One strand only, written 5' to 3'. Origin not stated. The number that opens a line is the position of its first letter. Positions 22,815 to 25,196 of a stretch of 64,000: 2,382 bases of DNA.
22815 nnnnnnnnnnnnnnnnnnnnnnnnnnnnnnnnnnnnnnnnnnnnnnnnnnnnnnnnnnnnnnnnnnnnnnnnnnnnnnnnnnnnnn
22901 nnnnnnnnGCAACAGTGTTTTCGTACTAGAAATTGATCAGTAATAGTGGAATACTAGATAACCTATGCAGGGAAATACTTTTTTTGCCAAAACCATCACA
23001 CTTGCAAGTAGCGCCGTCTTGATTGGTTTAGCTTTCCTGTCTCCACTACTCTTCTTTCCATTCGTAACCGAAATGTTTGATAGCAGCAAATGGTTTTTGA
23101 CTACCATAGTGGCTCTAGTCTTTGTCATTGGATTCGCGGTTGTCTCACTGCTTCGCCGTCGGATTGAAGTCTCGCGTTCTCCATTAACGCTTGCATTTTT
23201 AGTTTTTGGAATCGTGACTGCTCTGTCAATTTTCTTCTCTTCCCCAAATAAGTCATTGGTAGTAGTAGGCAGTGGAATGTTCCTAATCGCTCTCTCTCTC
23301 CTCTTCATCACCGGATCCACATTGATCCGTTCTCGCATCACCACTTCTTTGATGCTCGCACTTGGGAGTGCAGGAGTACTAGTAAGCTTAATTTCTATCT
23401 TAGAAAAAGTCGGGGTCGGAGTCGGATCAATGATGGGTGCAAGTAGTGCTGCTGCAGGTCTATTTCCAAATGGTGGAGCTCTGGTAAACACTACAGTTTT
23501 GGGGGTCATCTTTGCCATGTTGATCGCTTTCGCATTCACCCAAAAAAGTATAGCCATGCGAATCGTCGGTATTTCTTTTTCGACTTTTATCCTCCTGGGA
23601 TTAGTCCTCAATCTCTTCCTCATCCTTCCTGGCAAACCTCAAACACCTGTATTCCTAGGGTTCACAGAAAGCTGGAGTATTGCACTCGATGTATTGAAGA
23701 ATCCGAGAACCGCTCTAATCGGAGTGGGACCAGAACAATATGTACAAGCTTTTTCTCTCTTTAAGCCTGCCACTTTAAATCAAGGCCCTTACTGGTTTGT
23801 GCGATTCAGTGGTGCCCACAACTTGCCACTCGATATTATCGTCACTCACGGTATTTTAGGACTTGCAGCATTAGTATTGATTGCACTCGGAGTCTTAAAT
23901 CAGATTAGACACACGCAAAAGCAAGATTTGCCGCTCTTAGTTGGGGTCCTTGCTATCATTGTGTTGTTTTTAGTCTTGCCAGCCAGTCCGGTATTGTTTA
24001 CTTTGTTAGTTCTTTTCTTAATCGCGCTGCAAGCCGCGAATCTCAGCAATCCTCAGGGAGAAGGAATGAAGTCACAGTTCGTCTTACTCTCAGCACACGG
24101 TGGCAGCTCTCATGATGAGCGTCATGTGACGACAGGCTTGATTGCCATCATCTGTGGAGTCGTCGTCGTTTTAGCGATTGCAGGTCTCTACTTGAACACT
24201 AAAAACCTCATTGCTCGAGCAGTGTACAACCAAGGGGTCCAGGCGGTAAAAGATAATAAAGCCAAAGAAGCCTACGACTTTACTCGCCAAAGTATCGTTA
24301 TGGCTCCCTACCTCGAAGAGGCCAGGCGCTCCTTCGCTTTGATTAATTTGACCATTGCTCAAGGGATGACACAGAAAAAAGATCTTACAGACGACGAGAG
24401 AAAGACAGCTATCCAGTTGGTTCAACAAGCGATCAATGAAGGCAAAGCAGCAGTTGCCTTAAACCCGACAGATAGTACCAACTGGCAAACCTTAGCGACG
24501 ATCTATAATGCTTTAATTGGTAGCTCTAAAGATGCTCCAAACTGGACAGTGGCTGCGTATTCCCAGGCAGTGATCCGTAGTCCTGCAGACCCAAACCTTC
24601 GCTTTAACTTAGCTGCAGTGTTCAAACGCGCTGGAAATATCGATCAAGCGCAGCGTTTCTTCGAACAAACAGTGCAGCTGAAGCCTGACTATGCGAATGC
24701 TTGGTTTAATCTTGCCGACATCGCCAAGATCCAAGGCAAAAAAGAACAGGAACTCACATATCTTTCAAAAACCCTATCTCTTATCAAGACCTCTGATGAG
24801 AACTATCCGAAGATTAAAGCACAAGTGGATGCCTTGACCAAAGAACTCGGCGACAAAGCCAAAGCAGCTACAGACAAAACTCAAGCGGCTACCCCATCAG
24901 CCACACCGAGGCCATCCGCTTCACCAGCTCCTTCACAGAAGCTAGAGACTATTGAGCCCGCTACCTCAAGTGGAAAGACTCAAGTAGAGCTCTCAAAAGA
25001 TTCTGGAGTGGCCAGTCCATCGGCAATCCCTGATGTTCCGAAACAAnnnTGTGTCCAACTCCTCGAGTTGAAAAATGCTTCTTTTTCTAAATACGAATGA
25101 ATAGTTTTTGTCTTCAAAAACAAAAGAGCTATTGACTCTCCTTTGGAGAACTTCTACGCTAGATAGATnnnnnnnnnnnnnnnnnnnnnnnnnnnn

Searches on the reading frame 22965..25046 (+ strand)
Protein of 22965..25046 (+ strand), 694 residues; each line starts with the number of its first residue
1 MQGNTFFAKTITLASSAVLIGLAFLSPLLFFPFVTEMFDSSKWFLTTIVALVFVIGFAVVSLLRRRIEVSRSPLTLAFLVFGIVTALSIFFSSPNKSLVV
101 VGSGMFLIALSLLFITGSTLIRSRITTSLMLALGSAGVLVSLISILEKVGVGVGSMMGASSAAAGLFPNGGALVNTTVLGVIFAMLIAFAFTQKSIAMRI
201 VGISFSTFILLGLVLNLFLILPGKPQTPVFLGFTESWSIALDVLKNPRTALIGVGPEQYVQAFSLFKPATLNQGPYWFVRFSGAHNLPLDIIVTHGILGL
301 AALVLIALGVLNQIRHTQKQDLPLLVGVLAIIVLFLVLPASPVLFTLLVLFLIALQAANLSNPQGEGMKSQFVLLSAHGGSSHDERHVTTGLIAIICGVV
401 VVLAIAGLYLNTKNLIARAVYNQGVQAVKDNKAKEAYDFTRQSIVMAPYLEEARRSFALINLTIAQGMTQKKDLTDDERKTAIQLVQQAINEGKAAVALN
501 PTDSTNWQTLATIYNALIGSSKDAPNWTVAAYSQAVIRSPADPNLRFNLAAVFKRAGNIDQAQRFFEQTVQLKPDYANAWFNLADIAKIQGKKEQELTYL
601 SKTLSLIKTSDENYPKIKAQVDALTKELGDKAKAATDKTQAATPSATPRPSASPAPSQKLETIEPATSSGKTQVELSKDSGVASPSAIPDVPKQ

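Call 3: search_protein_families(library=pfam, proteins=[window:22965-25046:+], max_evalue=0.01)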
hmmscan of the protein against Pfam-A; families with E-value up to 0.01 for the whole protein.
window:22965-25046:+ (694 aa): 11 families
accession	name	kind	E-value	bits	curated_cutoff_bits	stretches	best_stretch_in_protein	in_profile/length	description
PF13431.12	TPR_17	-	1e-12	47.6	24.4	1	565-595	1-31/34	Tetratricopeptide repeat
PF14559.12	TPR_19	-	2.4e-07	31.4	25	2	530-579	12-61/68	Tetratricopeptide repeat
PF13428.12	TPR_14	-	6.5e-07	29.9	23.5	1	543-586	1-44/44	Tetratricopeptide repeat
PF07719.23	TPR_2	-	1e-06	28.9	27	0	546-576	4-34/34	Tetratricopeptide repeat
PF13424.12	TPR_12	-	1.8e-06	28.5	30.1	1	547-606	7-74/77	Tetratricopeptide repeat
PF13414.12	TPR_11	-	2.4e-06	27.6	26.8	0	557-586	8-37/42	TPR repeat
PF00515.34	TPR_1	-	1.9e-05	24.7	27.8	0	546-576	4-34/34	Tetratricopeptide repeat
PF13432.12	TPR_16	-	2.1e-05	25.3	32.7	1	550-601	4-55/65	Tetratricopeptide repeat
PF13181.12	TPR_8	-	3.5e-05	24.1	25.7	0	546-576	4-34/34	Tetratricopeptide repeat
PF23914.1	TPR_CcmH_CycH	-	0.00015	22.1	42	1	499-614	45-158/158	Cytochrome c-type biogenesis protein H TPR domain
PF04932.20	Wzy_C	-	0.0029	17.9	31.7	1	176-303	17-148/149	O-Antigen ligase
